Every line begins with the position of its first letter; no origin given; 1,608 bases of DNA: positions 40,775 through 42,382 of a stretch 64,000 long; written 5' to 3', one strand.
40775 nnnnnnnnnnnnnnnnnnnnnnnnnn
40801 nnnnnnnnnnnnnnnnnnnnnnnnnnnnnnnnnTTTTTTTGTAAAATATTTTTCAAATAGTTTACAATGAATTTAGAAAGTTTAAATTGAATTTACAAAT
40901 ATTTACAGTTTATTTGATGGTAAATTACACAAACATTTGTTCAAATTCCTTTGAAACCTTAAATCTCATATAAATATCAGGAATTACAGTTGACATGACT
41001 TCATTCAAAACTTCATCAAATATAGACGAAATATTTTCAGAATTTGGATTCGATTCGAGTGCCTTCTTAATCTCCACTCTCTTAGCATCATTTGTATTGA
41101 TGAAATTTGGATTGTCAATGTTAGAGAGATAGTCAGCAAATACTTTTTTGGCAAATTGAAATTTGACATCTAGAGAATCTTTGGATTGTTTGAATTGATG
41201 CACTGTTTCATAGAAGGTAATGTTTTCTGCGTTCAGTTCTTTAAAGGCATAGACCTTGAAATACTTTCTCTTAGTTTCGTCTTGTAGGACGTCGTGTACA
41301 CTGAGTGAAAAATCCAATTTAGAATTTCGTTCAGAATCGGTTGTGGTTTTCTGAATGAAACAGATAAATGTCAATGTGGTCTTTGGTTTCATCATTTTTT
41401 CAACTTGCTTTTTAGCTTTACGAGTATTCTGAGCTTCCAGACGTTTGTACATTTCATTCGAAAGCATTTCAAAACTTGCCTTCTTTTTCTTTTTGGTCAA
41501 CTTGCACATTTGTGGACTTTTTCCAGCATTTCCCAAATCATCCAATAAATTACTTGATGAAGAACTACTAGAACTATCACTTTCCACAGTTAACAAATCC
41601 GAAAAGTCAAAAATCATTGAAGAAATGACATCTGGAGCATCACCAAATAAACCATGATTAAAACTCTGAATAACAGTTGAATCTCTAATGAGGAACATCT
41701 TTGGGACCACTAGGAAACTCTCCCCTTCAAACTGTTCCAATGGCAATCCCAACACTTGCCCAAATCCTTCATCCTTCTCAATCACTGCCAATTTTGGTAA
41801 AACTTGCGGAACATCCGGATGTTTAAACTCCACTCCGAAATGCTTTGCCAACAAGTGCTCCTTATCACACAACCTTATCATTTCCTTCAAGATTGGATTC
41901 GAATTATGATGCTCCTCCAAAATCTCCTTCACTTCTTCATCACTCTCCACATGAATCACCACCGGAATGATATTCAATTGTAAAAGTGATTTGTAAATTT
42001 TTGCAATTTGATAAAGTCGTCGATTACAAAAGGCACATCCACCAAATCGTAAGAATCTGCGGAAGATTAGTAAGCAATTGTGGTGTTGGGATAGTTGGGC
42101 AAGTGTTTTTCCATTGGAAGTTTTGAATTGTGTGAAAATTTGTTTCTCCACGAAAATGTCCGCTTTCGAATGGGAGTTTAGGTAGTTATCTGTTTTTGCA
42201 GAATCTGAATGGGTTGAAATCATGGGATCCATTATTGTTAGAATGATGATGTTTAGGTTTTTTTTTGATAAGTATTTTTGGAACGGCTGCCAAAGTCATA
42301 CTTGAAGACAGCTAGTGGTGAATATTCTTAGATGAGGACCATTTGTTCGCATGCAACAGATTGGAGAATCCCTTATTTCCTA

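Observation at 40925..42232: Unusual domain fusion: PRXL2/FAM213-like CxxC thioredoxin-fold domain joined to an RGS domain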

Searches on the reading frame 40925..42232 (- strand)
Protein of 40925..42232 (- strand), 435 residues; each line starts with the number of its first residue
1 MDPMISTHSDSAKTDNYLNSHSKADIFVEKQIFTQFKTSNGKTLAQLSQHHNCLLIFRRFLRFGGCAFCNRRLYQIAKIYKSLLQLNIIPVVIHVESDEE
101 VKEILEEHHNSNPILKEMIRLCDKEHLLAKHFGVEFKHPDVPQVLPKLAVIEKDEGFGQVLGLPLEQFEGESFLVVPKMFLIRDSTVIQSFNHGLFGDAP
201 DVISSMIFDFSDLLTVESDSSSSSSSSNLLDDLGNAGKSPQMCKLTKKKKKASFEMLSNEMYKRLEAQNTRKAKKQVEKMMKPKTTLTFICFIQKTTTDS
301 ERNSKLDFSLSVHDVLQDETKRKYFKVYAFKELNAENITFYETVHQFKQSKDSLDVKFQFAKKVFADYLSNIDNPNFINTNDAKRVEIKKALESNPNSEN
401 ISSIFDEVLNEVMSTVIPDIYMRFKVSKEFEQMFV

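Call 3: search_protein_families(library=pfam, proteins=[window:40925-42232:-], max_evalue=10)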
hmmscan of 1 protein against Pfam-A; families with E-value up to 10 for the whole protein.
window:40925-42232:- (435 aa): 5 families
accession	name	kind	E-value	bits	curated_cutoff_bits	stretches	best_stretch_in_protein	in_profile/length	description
PF00615.24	RGS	-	1.6e-10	41.8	23.9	1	311-432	1-116/117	Regulator of G protein signaling domain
PF00578.27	AhpC-TSA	-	0.00012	22.5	26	1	60-154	32-118/124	AhpC/TSA family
PF23512.1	Microp_apicomplexa_8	-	0.17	12.7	27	0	102-128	17-43/93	Apicomplexa microprotein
PF10500.14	SR-25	-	0.74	9.8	40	1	218-284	73-133/226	Nuclear RNA-splicing-associated protein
PF00797.23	Acetyltransf_2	-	3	8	22.8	1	313-393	139-219/240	N-acetyltransferase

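Call 4: search_protein_families(library=ncbifam, proteins=[window:40925-42232:-], max_evalue=10)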
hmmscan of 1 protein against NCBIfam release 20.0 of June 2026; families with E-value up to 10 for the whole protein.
window:40925-42232:- (435 aa): 2 families
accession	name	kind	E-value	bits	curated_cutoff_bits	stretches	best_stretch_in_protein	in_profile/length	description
NF040769.1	SelL_rel_redox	subfamily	1.2e-07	31.6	120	1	37-114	11-85/173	SelL-related redox protein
NF009701.0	PRK13230.1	subfamily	0.13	11.3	350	1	343-413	192-258/291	nitrogenase reductase-like protein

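Call 5: search_solved_structures(query=window:40925-42232:-, max_evalue=10, show_alignments=3)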
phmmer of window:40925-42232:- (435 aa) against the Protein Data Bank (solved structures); distinct sequences matched with E-value up to 10: 14.
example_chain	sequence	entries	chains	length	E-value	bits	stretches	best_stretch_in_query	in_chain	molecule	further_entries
2dlr_A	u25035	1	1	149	0.00042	22.6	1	304-427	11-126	Regulator of G-protein signaling 10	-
2jnu_A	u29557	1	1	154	0.00047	22.5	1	306-371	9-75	Regulator of G-protein signaling 14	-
2ihb_B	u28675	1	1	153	0.00048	22.4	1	303-426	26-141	Regulator of G-protein signalling 10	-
2i59_A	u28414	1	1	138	0.00064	22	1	306-427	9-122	Regulator of G-protein signaling 10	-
4igu_A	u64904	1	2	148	0.0049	19.1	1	313-432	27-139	CG5036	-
1ezt_A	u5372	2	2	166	0.014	17.6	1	309-428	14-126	REGULATOR OF G-PROTEIN SIGNALING 4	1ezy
1agr_E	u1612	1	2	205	0.02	17.1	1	308-428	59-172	RGS4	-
5do9_B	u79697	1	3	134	0.024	16.9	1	324-430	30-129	Regulator of G-protein signaling 8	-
2ode_B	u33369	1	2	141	0.027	16.7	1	324-430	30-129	Regulator of G-protein signaling 8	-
2ihd_A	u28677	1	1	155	0.033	16.4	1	323-430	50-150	Regulator of G-protein signaling 8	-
2v4z_B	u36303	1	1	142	0.041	16.1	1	319-431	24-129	REGULATOR OF G-PROTEIN SIGNALING 2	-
2ebz_A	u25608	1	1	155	0.058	15.6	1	306-378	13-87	Regulator of G-protein signaling 12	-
2oj4_A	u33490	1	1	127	0.17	14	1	320-423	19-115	Regulator of G-protein signaling 3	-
2es0_A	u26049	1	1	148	1.2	11.3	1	309-431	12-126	regulator of G-protein signalling 6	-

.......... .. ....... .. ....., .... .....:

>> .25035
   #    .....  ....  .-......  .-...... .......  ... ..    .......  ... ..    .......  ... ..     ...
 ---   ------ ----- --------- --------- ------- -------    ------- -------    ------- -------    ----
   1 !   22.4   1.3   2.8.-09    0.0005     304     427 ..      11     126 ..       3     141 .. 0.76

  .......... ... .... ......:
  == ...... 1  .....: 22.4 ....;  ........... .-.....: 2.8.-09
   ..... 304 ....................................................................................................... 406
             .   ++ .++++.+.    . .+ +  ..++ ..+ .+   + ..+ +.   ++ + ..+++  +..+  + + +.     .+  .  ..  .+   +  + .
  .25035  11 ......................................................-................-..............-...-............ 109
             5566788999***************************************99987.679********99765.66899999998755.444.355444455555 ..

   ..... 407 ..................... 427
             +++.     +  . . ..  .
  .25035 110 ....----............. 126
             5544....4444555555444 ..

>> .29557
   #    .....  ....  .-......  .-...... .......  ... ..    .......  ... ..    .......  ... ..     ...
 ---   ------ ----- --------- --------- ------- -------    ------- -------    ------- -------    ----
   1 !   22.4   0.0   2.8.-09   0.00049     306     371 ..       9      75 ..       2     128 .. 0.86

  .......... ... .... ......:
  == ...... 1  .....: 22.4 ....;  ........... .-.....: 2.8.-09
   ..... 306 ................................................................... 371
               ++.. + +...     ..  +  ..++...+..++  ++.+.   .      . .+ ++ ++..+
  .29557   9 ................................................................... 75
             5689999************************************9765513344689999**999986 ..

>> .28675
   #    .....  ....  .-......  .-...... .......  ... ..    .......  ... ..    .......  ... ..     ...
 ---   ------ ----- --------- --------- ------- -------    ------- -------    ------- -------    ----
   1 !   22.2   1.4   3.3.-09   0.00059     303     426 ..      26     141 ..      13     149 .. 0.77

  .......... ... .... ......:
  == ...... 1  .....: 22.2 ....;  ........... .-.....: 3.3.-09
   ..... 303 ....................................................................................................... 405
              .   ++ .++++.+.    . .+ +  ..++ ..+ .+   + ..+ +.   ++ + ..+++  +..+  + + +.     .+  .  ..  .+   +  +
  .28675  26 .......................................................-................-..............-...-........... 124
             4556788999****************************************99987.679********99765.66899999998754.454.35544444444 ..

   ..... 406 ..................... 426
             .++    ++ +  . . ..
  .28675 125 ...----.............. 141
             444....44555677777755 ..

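Call 6: find_homologous_proteins(query=window:40925-42232:-)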
Query window:40925-42232:- (435 aa): 2 proteins with E <= 0.001 among 3941 candidates.
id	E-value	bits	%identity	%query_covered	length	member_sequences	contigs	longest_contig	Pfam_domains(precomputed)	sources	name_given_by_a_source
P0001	2.8e-281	950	99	100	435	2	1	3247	PF00615.25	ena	-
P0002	2.5e-118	414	47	94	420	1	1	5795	PF00615.25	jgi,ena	-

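Call 8: find_encoding_contigs(protein=P0002, flank=6000)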
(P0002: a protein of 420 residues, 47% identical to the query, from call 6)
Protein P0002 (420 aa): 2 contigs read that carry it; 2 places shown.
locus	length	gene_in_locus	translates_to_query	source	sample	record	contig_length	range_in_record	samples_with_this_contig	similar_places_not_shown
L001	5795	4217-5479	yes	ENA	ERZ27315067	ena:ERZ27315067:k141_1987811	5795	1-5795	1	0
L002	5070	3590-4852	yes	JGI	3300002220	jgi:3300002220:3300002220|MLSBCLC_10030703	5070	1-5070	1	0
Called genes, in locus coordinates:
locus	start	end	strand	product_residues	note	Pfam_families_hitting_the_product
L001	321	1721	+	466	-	PF00397:WW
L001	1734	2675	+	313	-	PF00784:MyTH4, PF00620:RhoGAP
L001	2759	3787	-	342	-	-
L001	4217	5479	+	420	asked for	PF00615:RGS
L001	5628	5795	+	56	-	?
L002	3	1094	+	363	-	?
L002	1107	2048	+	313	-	PF00784:MyTH4, PF00620:RhoGAP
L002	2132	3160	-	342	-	-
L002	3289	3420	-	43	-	-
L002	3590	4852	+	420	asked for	PF00615:RGS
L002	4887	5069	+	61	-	?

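Call 9: find_encoding_contigs(protein=P0001, flank=6000)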
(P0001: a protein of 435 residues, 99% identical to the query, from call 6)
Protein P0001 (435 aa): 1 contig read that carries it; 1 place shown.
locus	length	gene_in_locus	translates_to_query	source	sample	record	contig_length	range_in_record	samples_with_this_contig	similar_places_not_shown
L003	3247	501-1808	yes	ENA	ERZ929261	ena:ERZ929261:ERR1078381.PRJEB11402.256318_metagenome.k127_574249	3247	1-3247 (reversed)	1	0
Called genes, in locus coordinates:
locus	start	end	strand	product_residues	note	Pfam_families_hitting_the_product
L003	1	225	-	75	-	?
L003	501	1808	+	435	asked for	PF00615:RGS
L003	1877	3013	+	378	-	PF00022:Actin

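Call 10: list_cluster_members(proteins=[P0001, P0002, window:40925-42232:-])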
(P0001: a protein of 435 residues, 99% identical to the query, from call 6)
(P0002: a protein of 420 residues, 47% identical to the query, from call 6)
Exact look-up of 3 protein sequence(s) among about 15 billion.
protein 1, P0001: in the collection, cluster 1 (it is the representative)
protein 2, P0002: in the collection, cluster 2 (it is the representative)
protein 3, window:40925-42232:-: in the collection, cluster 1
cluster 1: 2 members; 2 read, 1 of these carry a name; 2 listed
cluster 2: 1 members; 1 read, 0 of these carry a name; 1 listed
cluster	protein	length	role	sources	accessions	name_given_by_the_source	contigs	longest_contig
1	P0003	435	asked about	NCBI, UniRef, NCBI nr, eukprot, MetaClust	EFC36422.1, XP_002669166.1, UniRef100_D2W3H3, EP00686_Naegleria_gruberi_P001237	predicted protein [Naegleria gruberi] | Predicted protein n=1 Tax=Naegleria gruberi TaxID=5762 RepID=D2W3H3_NAEGR | uncharacterized protein NAEGRDRAFT_82234 [Naegleria gruberi]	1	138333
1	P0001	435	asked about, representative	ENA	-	-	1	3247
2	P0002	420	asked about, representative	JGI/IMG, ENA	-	-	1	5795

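Call 26: predict_structure(alignment_id=A1)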
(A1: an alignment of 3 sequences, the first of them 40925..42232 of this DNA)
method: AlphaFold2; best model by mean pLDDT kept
length: 435 residues; sequences in the alignment: 3
mean_pLDDT: 31.8   pTM: 0.21
mean pLDDT of the five models: 31.8, 31.5, 30.6, 29.4, 29.0
residues with pLDDT >= 90: 0; 70-90: 0; 50-70: 27; < 50: 408
segments of 3 or more residues with pLDDT < 50: 1-382, 411-435
pLDDT, mean of each block of 10 residues (from residue 1): 27 24 27 34 39 30 30 40 31 29 37 32 32 27 26 25 26 23 22 24 24 24 25 24 24 33 36 37 24 23 23 35 29 29 40 41 44 35 53 53 52 42 34 31
secondary structure, 60 per line:
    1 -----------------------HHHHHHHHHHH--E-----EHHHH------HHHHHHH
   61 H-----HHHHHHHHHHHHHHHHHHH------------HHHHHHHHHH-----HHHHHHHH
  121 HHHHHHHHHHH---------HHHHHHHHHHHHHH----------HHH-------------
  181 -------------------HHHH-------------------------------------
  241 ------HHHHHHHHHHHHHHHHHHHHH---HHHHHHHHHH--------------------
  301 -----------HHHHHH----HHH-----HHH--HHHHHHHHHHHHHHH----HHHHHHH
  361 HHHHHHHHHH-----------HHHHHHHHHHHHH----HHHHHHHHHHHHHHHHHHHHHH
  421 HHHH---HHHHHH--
elements in order: H24-34 H44-47 H54-61 H67-85 H98-107 H113-131 H141-154 H200-203 H247-267 H271-280 H312-317 H335-349 H354-370 H382-394 H399-424 H428-433

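Call 29: search_protein_families(library=pfam, alignment_id=A3, max_evalue=0.01)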
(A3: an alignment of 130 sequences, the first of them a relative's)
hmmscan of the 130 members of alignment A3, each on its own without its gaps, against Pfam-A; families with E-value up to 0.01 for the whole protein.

A. member 1, P0003 (435 aa): 2 families
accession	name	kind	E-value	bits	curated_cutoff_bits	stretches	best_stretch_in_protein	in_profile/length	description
PF00615.24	RGS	-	1.6e-10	41.8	23.9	1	311-432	1-116/117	Regulator of G protein signaling domain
PF00578.27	AhpC-TSA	-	0.00012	22.5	26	1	60-154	32-118/124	AhpC/TSA family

B. families by the number of members that match (of 130 scanned): 38 families (the first 25 are shown)
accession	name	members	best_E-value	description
PF00578.27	AhpC-TSA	84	4.4e-12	AhpC/TSA family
PF00615.24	RGS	56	5.1e-23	Regulator of G protein signaling domain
PF13911.12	AhpC-TSA_2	44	2e-13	AhpC/TSA antioxidant enzyme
PF08534.16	Redoxin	39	1.5e-08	Redoxin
PF13905.12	Thioredoxin_8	9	0.00023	Thioredoxin-like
PF12796.13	Ank_2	2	5.4e-30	Ankyrin repeats (3 copies)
PF00023.36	Ank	2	1.1e-16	Ankyrin repeat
PF13637.12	Ank_4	2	2.6e-16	Ankyrin repeats (many copies)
PF13606.12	Ank_3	2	2e-15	Ankyrin repeat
PF13857.12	Ank_5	2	2.5e-12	Ankyrin repeats (many copies)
PF09128.16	RGS-like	2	0.00021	Regulator of G protein signalling-like domain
PF06053.17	DUF929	2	0.0062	Domain of unknown function (DUF929)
PF13739.11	PdaC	1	6.8e-67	Deacetylase PdaC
PF18108.7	QSOX_Trx1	1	3.5e-24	QSOX Trx-like domain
PF11458.13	Mistic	1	2.2e-17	Membrane-integrating protein Mistic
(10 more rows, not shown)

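Call 44: find_homologous_proteins(query=A4, max_evalue=1e-10)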
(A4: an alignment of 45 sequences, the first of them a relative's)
Query A4 (45 sequences) (435 aa, profile of the alignment): 3 proteins with E <= 1e-10 among 7605 candidates.
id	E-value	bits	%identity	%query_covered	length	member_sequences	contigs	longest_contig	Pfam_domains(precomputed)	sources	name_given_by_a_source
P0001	2.1e-92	329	99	100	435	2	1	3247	PF00615.25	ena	-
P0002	3.3e-90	321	47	94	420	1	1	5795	PF00615.25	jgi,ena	-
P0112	7.8e-75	271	29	23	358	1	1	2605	PF00615.25,PF00578.28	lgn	-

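Call 45: search_protein_families(library=pfam, proteins=[P0002], max_evalue=0.1)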
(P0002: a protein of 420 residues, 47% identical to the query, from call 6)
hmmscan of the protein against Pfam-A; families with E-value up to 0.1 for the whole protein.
P0002 (420 aa): 2 families
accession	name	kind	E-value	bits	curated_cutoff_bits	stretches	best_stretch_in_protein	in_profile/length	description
PF00615.24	RGS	-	2.7e-08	34.6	23.9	1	293-415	4-116/117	Regulator of G protein signaling domain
PF00578.27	AhpC-TSA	-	0.00084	19.7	26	1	24-117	19-104/124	AhpC/TSA family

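Call 48: search_protein_families(library=ncbifam, alignment_id=A4, max_evalue=0.001)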
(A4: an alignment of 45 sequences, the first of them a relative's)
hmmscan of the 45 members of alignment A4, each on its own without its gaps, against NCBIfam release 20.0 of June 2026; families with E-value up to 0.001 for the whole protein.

A. member 1, P0003 (435 aa): 1 family
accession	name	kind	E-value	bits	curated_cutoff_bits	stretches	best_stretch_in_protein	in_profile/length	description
NF040769.1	SelL_rel_redox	subfamily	1.2e-07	31.6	120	1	37-114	11-85/173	SelL-related redox protein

B. families by the number of members that match (of 45 scanned): 2 families
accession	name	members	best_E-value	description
NF040769.1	SelL_rel_redox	42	1.9e-23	SelL-related redox protein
NF002692.0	PRK02487.1-1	1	0.0005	heme-degrading domain-containing protein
